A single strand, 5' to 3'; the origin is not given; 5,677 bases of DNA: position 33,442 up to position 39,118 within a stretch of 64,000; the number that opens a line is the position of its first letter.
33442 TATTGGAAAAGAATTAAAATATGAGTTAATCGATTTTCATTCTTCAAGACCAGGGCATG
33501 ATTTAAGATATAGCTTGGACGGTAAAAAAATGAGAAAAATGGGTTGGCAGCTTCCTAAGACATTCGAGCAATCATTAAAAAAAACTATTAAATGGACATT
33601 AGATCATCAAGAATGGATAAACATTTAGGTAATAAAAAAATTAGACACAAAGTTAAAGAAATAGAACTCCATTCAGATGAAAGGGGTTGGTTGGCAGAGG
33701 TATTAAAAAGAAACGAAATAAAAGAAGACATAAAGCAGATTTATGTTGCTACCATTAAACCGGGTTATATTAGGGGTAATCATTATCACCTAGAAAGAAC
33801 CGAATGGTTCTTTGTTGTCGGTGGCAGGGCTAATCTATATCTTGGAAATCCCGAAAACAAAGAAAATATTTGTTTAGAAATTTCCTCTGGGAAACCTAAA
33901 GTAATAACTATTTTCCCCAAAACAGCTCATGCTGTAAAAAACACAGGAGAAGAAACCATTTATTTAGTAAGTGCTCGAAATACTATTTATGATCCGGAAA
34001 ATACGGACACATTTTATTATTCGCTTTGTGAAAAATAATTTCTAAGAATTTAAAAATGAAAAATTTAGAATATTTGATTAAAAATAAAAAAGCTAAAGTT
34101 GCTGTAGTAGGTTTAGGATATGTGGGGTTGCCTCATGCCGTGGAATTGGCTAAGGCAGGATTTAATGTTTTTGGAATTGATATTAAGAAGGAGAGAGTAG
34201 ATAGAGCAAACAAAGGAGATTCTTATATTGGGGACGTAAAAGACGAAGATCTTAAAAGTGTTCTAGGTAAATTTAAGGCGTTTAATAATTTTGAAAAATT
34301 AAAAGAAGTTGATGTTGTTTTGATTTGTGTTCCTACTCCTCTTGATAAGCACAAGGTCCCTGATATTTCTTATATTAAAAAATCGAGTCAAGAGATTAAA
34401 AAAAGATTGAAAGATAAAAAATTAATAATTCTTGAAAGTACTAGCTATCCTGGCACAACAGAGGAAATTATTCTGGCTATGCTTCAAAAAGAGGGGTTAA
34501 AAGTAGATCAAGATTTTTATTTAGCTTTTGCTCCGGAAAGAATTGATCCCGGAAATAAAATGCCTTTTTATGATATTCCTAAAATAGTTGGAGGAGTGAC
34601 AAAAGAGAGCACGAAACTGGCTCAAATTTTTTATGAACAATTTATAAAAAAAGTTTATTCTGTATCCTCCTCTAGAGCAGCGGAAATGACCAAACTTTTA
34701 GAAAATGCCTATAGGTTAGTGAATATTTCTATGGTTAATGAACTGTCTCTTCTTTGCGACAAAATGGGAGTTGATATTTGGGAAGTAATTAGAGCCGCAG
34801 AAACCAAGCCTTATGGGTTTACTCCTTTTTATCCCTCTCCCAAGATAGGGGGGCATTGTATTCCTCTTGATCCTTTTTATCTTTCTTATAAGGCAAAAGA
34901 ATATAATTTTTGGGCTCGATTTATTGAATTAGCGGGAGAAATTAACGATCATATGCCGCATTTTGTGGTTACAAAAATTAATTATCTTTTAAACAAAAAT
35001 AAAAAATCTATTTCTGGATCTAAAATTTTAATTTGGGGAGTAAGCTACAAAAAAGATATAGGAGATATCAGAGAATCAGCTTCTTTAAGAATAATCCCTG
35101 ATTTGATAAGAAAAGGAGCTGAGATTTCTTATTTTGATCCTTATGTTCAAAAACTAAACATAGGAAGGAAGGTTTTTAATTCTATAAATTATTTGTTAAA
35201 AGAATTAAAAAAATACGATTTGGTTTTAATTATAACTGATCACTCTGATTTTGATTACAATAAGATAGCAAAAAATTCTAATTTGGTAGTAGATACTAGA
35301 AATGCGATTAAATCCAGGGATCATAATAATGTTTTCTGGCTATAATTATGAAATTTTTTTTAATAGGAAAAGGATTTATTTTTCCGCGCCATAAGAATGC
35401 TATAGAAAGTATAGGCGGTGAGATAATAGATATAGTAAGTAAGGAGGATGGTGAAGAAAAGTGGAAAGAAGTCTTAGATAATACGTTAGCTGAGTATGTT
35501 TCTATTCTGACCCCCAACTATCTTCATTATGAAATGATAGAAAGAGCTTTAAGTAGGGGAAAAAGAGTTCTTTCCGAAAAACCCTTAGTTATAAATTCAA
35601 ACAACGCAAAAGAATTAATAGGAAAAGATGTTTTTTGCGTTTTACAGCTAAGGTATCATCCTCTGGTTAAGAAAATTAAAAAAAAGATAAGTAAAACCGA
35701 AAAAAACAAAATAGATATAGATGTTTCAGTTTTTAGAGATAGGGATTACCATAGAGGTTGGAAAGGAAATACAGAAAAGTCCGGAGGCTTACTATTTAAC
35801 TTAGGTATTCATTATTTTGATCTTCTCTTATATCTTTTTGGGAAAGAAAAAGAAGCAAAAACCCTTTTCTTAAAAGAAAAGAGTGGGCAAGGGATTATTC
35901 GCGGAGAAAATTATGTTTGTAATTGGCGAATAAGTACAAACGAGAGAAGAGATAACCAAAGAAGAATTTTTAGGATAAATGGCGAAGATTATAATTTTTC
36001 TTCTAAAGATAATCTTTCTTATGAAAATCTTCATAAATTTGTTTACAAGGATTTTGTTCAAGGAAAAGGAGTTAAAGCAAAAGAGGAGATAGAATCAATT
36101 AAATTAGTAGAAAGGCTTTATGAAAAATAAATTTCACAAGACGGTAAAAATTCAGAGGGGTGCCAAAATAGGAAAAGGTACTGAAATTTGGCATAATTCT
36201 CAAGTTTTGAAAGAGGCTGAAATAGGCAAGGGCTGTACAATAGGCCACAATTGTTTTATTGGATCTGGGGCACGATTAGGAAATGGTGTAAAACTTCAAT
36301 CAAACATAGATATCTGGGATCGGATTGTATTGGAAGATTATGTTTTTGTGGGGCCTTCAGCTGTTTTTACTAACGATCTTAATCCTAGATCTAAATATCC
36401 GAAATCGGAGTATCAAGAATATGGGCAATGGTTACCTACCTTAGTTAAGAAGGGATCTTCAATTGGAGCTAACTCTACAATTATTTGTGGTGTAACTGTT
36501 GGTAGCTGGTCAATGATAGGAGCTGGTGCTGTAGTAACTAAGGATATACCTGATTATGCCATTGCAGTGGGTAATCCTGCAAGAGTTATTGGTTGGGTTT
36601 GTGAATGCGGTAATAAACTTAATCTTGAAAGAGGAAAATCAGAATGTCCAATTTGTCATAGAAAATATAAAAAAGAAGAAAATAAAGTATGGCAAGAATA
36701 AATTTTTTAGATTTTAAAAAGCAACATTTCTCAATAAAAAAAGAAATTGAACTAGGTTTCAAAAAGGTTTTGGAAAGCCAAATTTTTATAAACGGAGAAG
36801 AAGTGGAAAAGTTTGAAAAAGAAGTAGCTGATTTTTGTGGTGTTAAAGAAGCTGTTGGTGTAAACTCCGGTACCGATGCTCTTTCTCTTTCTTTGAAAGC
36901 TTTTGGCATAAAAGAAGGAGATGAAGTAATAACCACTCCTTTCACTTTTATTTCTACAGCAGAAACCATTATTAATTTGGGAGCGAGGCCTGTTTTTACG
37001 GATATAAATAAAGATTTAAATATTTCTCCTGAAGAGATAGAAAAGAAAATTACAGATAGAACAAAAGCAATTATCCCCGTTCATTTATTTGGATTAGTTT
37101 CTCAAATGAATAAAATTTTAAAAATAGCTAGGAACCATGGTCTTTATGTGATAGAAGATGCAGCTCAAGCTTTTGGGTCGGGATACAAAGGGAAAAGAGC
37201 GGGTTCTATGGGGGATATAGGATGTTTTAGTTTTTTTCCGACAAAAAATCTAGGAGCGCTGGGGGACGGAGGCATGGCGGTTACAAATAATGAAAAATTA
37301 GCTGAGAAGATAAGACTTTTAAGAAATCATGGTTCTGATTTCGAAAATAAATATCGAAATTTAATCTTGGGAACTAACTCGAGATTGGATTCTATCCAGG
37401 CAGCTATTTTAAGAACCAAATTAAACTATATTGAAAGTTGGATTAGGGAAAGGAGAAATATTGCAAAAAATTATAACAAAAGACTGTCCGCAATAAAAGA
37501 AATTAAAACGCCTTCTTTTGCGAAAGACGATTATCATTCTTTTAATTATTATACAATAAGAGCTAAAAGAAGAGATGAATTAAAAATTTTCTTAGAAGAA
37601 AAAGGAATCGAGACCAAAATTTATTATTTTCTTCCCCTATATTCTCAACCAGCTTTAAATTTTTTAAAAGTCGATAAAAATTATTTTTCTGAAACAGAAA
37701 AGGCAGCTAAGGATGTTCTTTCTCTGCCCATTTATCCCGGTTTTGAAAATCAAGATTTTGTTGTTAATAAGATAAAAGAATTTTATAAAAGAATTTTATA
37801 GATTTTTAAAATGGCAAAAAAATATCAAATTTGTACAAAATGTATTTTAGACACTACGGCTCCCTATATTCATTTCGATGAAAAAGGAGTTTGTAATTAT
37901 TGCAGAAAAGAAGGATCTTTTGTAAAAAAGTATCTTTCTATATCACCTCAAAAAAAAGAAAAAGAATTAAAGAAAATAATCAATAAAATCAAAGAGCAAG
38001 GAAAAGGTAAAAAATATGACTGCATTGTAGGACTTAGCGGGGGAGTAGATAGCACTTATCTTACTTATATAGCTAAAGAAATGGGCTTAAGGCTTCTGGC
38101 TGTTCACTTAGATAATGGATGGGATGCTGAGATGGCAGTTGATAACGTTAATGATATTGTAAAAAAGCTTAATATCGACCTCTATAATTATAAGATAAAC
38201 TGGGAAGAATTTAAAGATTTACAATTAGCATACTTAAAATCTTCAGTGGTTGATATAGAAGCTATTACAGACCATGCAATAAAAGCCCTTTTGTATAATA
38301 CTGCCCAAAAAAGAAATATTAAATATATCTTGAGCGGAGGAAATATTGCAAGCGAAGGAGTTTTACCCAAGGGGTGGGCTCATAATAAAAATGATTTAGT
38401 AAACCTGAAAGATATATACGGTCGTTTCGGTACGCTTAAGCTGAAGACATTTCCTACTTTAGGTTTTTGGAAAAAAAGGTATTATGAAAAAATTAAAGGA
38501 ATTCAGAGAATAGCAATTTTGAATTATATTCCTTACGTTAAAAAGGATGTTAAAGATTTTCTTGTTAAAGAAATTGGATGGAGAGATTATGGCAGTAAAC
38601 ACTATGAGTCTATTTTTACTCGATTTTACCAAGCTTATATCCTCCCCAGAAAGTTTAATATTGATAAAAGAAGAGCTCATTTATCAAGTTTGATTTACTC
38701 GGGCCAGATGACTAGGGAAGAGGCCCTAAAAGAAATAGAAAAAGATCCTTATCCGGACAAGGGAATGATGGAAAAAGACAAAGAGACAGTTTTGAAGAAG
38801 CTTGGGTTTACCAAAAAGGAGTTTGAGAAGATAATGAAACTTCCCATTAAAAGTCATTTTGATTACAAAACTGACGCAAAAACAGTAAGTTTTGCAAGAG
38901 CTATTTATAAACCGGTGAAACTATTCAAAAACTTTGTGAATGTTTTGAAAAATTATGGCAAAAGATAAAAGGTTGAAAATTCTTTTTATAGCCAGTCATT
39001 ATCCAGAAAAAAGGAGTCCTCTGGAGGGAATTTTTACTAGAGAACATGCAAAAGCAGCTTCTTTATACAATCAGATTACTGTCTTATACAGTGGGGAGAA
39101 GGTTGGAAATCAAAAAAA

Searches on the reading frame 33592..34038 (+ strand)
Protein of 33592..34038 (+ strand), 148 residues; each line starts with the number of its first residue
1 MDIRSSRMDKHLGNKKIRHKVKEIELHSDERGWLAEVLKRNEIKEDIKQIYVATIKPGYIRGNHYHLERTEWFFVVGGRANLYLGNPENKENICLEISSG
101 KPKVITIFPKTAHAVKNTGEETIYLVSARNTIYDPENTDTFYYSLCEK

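Call 53: search_protein_families(library=pfam, proteins=[window:33592-34038:+], max_evalue=0.00001)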
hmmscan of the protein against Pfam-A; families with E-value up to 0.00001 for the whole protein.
window:33592-34038:+ (148 aa): 3 families
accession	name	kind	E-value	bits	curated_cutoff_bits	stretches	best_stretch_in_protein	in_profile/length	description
PF14667.12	Polysacc_synt_C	-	5.2e-26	91.4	28.7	1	27-141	1-111/111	Polysaccharide biosynthesis C-terminal domain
PF05523.17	FdtA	-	4.1e-10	40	23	1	20-136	4-117/131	WxcM-like, C-terminal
PF07883.17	Cupin_2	-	3e-06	27.3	27.2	0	52-126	2-67/70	Cupin domain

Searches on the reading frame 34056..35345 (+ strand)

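Call 53: search_protein_families(library=pfam, proteins=[window:34056-35345:+], max_evalue=0.00001)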
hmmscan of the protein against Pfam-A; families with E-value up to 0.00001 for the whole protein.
window:34056-35345:+ (429 aa): 5 families
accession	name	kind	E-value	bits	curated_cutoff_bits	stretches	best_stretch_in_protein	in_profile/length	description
PF03721.20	UDPG_MGDP_dh_N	-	2.4e-44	151.6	27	1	14-187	2-181/187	UDP-glucose/GDP-mannose dehydrogenase family, NAD binding domain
PF00984.24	UDPG_MGDP_dh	-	3.2e-31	107.7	25.4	1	207-298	1-93/94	UDP-glucose/GDP-mannose dehydrogenase family, central domain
PF03720.21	UDPG_MGDP_dh_C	-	9.3e-24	84.2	30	1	325-419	1-102/103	UDP-glucose/GDP-mannose dehydrogenase family, UDP binding domain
PF03446.21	NAD_binding_2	-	1.1e-08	35.7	21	1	14-146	1-111/161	NAD binding domain of 6-phosphogluconate dehydrogenase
PF02737.24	3HCDH_N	-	5.7e-06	26.8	22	0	14-94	1-88/180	3-hydroxyacyl-CoA dehydrogenase, NAD binding domain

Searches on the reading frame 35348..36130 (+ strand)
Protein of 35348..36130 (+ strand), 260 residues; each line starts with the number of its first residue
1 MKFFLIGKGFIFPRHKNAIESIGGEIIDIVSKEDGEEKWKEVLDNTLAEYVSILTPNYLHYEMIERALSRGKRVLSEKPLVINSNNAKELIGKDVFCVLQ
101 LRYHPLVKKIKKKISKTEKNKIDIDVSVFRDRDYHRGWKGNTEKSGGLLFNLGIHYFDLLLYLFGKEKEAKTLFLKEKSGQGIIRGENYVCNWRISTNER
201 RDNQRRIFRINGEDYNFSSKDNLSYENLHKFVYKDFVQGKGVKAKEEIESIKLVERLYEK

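Call 53: search_protein_families(library=pfam, proteins=[window:35348-36130:+], max_evalue=0.00001)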
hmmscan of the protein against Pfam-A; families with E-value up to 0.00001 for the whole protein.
window:35348-36130:+ (260 aa): 3 families
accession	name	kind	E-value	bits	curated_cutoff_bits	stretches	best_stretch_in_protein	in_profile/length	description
PF01408.29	GFO_IDH_MocA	-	1e-11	46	24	1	38-91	53-106/120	Oxidoreductase family, NAD-binding Rossmann fold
PF02894.22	GFO_IDH_MocA_C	-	3e-11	44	22.9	1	123-174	16-68/218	Oxidoreductase family, C-terminal alpha/beta domain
PF22725.1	GFO_IDH_MocA_C3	-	4.9e-08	33.5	27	1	126-170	21-67/124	GFO/IDH/MocA C-terminal domain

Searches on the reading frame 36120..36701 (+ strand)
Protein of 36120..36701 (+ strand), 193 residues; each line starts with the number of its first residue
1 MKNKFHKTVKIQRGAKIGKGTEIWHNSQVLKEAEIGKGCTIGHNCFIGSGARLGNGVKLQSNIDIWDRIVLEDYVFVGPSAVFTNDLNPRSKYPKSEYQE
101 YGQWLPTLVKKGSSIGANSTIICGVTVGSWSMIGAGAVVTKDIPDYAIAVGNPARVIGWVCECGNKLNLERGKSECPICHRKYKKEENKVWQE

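Call 53: search_protein_families(library=pfam, proteins=[window:36120-36701:+], max_evalue=0.00001)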
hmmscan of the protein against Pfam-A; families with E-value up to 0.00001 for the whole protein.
window:36120-36701:+ (193 aa): 3 families
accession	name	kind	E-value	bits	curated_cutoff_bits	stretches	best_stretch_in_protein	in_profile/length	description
PF00132.30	Hexapep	-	4.6e-23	80.3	27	2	14-48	1-35/36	Bacterial transferase hexapeptide (six repeats)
PF14602.12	Hexapep_2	-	6.5e-10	39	27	0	114-141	9-34/34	Hexapeptide repeat of succinyl-transferase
PF25084.1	LbH_EIF2B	-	2.7e-07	31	54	1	5-73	12-78/105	EIF2B subunit epsilon LbH domain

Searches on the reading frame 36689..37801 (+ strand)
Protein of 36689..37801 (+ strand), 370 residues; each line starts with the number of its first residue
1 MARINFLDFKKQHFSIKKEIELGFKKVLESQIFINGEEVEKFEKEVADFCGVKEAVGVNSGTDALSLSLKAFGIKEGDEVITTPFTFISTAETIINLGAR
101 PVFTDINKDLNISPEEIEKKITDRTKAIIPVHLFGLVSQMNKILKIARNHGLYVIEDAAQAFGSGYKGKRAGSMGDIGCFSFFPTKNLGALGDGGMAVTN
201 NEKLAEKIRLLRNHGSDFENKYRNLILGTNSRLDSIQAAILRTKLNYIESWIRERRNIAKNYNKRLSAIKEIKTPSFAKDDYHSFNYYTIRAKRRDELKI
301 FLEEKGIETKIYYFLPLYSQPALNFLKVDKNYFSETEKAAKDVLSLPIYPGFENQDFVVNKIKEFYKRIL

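Call 53: search_protein_families(library=pfam, proteins=[window:36689-37801:+], max_evalue=0.00001)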
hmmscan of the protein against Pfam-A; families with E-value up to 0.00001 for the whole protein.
window:36689-37801:+ (370 aa): 5 families
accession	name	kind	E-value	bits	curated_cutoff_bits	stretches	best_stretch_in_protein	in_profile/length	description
PF01041.23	DegT_DnrJ_EryC1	-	3.1e-122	408.7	19.8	1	16-362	3-359/360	DegT/DnrJ/EryC1/StrS aminotransferase family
PF00266.25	Aminotran_5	-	5.2e-12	45.9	21.5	1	37-308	43-334/371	Aminotransferase class-V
PF01053.26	Cys_Met_Meta_PP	-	1.4e-07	30.8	27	1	40-214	55-229/381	Cys/Met metabolism PLP-dependent enzyme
PF01212.27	Beta_elim_lyase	-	3.1e-07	30.4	27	1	37-219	32-231/288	Beta-eliminating lyase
PF00155.27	Aminotran_1_2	-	2.3e-06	27.5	19.7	1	34-209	39-242/361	Aminotransferase class I and II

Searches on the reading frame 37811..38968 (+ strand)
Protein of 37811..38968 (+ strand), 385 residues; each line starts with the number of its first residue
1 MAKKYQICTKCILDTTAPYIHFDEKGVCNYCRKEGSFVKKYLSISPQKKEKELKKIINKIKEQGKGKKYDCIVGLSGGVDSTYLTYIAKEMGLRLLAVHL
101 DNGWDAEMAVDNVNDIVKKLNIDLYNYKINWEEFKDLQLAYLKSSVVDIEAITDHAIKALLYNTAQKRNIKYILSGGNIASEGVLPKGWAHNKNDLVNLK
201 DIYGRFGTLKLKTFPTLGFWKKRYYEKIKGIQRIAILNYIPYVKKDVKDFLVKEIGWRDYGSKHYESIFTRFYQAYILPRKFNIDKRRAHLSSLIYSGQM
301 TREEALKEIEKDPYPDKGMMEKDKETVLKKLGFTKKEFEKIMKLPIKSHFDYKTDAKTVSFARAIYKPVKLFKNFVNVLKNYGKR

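Call 53: search_protein_families(library=pfam, proteins=[window:37811-38968:+], max_evalue=0.00001)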
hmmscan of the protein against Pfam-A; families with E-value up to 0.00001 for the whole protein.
window:37811-38968:+ (385 aa): 2 families
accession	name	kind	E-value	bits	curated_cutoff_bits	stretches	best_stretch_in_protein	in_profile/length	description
PF06508.19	QueC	-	4.2e-07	30.1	22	1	71-148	2-80/210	Queuosine biosynthesis protein QueC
PF02540.23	NAD_synthase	-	5.2e-06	26.2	21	0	58-169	11-121/242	NAD synthase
